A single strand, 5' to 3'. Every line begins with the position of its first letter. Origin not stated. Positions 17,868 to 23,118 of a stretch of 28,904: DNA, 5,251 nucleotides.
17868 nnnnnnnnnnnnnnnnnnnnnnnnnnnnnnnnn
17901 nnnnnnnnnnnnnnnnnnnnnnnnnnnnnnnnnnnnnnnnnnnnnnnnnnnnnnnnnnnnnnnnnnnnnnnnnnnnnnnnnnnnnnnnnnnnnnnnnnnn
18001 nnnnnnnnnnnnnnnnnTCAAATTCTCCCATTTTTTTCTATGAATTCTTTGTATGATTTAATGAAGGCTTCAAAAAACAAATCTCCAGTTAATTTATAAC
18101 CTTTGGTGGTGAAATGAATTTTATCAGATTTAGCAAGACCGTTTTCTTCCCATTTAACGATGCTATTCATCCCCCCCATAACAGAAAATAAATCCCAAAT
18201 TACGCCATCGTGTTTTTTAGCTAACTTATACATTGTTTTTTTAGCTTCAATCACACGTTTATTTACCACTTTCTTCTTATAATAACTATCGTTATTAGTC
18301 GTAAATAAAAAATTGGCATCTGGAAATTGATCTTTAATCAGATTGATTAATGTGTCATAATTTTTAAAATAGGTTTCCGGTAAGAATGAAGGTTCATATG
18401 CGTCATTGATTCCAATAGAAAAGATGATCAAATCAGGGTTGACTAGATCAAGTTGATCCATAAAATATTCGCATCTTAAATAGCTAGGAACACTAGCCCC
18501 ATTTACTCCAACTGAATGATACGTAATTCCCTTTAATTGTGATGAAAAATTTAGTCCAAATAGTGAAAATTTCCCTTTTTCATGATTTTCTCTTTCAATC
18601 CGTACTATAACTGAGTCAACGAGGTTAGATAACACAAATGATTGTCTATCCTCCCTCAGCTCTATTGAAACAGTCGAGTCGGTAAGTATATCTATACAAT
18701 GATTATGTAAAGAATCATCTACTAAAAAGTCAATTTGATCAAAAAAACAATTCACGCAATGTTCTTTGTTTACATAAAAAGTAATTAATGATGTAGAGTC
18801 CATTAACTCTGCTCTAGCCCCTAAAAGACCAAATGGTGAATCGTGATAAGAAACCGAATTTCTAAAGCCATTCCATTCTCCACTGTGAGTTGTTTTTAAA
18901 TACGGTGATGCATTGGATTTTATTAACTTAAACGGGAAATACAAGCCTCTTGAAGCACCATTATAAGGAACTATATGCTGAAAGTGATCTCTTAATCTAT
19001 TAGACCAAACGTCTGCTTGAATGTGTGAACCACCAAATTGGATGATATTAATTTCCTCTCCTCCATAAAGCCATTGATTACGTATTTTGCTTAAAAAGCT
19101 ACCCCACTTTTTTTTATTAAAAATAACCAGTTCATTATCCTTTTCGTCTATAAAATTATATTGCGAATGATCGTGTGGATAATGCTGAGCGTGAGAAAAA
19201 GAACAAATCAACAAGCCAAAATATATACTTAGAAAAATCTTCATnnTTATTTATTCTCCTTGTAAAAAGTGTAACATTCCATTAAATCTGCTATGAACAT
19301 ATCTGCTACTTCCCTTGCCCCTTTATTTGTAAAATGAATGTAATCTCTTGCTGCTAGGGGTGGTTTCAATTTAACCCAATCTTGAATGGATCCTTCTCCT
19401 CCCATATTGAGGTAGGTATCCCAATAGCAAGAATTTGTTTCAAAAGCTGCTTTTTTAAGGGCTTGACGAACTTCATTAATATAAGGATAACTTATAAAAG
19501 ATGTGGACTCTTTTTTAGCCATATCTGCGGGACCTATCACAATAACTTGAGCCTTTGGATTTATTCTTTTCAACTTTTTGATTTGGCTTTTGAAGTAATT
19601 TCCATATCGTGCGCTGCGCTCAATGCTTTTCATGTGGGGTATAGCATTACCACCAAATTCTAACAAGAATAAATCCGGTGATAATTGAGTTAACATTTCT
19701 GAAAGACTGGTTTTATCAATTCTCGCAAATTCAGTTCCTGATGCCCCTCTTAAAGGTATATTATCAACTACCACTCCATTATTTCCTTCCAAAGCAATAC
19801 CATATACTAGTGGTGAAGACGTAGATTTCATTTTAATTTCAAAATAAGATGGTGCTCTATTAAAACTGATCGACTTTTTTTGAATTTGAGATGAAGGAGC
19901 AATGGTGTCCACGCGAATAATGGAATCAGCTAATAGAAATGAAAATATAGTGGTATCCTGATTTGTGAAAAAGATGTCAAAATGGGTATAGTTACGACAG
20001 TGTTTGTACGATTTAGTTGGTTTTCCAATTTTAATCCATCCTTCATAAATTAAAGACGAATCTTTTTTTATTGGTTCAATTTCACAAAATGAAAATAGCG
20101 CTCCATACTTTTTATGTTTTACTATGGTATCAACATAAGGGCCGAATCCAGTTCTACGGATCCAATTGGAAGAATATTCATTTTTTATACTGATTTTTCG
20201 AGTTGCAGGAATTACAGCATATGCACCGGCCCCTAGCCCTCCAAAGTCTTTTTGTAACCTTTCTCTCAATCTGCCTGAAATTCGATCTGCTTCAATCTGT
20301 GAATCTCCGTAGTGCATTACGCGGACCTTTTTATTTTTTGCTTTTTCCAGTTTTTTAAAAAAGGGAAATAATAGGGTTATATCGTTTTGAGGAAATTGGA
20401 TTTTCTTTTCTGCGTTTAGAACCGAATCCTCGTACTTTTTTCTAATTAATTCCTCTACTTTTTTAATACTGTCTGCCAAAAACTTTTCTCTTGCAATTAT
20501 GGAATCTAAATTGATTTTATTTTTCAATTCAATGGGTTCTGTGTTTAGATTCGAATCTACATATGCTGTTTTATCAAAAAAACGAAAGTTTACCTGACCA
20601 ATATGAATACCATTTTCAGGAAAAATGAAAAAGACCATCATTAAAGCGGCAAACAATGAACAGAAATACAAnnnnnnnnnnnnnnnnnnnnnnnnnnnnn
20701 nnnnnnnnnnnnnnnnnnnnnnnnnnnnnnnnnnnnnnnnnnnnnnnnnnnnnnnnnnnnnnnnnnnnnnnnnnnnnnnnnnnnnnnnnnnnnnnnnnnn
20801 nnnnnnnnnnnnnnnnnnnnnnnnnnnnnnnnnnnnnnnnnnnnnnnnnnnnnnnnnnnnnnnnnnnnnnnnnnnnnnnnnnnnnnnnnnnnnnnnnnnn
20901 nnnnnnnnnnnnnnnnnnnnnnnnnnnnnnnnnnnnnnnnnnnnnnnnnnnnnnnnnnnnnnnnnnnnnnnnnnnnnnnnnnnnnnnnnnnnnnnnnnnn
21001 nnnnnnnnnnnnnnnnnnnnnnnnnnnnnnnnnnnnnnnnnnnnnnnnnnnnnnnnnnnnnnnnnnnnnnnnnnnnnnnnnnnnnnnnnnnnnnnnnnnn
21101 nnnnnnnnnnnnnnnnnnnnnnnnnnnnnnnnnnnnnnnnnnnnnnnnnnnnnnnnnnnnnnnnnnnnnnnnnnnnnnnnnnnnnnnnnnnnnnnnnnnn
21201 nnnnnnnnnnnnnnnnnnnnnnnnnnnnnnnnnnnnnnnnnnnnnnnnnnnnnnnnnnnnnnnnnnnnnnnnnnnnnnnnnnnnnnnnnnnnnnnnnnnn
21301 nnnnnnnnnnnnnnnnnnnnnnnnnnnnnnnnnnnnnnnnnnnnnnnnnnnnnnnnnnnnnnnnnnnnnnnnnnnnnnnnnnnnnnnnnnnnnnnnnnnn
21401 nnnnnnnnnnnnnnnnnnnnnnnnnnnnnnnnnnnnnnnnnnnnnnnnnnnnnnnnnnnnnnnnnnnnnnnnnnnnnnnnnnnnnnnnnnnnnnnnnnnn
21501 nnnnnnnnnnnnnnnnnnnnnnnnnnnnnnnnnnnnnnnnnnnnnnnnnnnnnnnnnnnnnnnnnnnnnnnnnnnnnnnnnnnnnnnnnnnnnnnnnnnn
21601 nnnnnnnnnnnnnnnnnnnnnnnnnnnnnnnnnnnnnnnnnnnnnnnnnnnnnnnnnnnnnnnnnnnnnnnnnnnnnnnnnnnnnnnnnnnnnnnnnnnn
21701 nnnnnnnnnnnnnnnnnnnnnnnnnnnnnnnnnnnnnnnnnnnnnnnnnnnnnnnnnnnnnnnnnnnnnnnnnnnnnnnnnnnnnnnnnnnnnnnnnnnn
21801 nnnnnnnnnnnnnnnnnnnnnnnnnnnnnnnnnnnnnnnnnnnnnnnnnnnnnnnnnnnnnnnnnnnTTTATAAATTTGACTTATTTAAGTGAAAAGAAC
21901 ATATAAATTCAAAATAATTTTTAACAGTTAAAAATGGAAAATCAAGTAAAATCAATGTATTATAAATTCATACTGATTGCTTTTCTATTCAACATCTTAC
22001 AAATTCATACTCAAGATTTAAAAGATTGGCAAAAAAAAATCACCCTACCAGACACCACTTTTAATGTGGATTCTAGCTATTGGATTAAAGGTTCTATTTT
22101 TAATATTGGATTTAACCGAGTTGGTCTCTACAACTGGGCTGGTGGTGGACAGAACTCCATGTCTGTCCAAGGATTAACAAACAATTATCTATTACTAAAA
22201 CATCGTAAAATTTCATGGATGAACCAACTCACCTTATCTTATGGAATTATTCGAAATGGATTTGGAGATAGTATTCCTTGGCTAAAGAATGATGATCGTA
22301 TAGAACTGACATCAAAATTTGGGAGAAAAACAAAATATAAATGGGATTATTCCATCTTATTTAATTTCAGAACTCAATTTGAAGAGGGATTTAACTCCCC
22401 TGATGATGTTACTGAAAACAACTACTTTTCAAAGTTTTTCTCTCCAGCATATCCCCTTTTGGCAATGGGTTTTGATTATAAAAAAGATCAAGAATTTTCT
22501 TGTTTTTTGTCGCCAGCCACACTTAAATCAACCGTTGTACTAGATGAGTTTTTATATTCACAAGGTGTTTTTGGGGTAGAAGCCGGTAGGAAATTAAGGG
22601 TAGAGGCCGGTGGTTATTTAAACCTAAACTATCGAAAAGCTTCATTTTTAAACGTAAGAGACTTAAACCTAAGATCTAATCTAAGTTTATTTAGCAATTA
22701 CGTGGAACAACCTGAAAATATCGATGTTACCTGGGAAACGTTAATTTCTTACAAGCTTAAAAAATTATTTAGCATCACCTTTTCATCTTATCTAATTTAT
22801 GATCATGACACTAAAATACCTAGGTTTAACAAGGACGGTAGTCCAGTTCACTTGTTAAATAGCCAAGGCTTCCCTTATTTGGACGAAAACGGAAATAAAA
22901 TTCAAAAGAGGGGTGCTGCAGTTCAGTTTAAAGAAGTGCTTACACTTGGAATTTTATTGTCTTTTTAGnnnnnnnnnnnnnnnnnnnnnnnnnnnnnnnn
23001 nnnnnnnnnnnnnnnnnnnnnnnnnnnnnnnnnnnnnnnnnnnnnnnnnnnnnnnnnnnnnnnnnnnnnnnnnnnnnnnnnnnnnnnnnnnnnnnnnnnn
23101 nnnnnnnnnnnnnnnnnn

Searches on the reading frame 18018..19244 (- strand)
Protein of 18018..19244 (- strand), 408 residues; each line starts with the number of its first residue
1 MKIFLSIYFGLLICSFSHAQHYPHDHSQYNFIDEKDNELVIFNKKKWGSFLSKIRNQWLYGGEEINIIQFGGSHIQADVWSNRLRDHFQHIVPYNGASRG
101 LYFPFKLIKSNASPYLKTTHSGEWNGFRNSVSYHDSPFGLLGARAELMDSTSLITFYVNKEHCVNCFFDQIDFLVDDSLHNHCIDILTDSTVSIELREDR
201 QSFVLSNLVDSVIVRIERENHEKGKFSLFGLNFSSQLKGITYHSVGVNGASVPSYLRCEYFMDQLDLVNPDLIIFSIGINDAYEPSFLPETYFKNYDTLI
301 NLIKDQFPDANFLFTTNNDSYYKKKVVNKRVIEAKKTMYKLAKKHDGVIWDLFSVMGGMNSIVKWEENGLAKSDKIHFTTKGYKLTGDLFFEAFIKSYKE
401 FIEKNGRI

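Call 5: search_protein_families(library=pfam, proteins=[window:18018-19244:-], max_evalue=0.1)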
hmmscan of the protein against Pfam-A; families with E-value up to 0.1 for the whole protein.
window:18018-19244:- (408 aa): 2 families
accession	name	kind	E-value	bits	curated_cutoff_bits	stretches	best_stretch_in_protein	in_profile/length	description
PF13472.12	Lipase_GDSL_2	-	7.8e-13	49.7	32.9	1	239-385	32-178/178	GDSL-like Lipase/Acylhydrolase family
PF00657.28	Lipase_GDSL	-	1e-08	36.1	23.6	1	235-389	31-207/208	GDSL-like Lipase/Acylhydrolase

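Call 6: search_protein_families(library=ncbifam, proteins=[window:18018-19244:-], max_evalue=0.1)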
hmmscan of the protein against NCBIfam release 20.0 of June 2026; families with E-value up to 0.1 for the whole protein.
window:18018-19244:- (408 aa): 1 family
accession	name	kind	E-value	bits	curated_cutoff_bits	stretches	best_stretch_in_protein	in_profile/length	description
NF042969.1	AcxyGlmanDactase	equivalog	0.009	14.9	500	1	269-316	209-256/323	bifunctional acetylxylan esterase/glucomannan deacetylase AxeC2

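Call 28: search_solved_structures(query=window:18018-19244:-, max_evalue=1)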
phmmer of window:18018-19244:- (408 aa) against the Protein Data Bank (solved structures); distinct sequences matched with E-value up to 1: 6.
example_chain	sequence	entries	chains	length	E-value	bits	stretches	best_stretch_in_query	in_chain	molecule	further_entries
4k3u_A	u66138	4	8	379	6.5e-18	68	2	228-393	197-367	GDSL-like Lipase/Acylhydrolase family protein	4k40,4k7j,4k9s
8gkd_A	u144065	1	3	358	4.6e-08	35.6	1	133-391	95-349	SGNH hydrolase-type esterase domain-containing protein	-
8gld_A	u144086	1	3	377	6.1e-08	35.2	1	64-391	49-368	SGNH hydrolase-type esterase domain-containing protein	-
7sr2_A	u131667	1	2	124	0.19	13.8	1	142-224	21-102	Sorting nexin-25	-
7sr1_A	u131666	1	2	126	0.23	13.5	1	142-224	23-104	Sorting nexin-25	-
2waa_A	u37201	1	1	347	0.84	11.7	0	269-317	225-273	XYLAN ESTERASE, PUTATIVE, AXE2C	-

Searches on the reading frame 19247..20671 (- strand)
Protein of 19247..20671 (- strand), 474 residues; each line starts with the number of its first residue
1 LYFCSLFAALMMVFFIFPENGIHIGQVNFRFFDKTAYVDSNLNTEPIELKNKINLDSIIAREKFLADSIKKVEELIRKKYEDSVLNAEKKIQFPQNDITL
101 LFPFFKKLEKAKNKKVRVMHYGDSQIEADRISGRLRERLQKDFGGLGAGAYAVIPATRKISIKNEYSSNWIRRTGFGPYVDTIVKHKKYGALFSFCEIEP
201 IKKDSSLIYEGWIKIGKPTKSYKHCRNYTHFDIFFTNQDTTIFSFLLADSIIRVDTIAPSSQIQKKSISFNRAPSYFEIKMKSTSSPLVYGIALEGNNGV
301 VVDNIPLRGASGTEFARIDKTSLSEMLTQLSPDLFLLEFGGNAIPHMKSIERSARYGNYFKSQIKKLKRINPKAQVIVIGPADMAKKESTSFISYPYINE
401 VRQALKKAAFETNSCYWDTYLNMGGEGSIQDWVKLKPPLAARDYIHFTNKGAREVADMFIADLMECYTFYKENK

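Call 5: search_protein_families(library=pfam, proteins=[window:19247-20671:-], max_evalue=0.1)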
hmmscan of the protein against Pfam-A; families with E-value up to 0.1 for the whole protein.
window:19247-20671:- (474 aa): 3 families
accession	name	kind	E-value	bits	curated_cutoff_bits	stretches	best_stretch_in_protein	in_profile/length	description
PF13472.12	Lipase_GDSL_2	-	1.5e-10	42.3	32.9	1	296-453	29-177/178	GDSL-like Lipase/Acylhydrolase family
PF00657.28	Lipase_GDSL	-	0.0057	17.3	23.6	1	302-457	44-206/208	GDSL-like Lipase/Acylhydrolase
PF04311.20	DUF459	-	0.028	14.2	27.2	1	322-460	50-195/197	Protein of unknown function (DUF459)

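Call 6: search_protein_families(library=ncbifam, proteins=[window:19247-20671:-], max_evalue=0.1)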
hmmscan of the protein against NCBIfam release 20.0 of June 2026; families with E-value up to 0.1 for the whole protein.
window:19247-20671:- (474 aa): 2 families
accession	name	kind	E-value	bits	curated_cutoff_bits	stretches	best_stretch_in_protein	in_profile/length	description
NF045548.1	GDSL_lipase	equivalog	0.029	13.9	300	1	360-462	136-223/231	Rv0518 family GDSL lipase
TIGR01579.1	MiaB-like-C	equivalog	0.055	12.7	357.05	0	361-412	53-103/416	tRNA (N(6)-L-threonylcarbamoyladenosine(37)-C(2))-methylthiotransferase MtaB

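Call 27: search_solved_structures(query=window:19247-20671:-, max_evalue=1)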
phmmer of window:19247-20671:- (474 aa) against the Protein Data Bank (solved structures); distinct sequences matched with E-value up to 1: 4.
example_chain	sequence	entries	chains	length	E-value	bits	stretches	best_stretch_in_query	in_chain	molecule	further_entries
4k3u_A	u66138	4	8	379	7.7e-14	54.9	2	298-464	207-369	GDSL-like Lipase/Acylhydrolase family protein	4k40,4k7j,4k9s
8gld_A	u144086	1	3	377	6.3e-12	48.6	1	294-465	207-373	SGNH hydrolase-type esterase domain-containing protein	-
8gkd_A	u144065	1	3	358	1e-11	47.8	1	294-465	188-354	SGNH hydrolase-type esterase domain-containing protein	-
4me3_A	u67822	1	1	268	0.55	12.5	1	330-422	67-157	DNA replication licensing factor MCM related protein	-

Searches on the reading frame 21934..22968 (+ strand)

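Call 5: search_protein_families(library=pfam, proteins=[window:21934-22968:+], max_evalue=0.1)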
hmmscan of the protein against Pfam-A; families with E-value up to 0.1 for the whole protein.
window:21934-22968:+ (344 aa): 1 family
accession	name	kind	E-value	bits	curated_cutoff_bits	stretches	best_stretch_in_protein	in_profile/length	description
PF11276.14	DUF3078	-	1e-22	80.7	25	1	60-153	1-92/92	Protein of unknown function (DUF3078)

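Call 6: search_protein_families(library=ncbifam, proteins=[window:21934-22968:+], max_evalue=0.1)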
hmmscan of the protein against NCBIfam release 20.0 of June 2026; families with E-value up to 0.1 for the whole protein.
window:21934-22968:+ (344 aa): 0 families
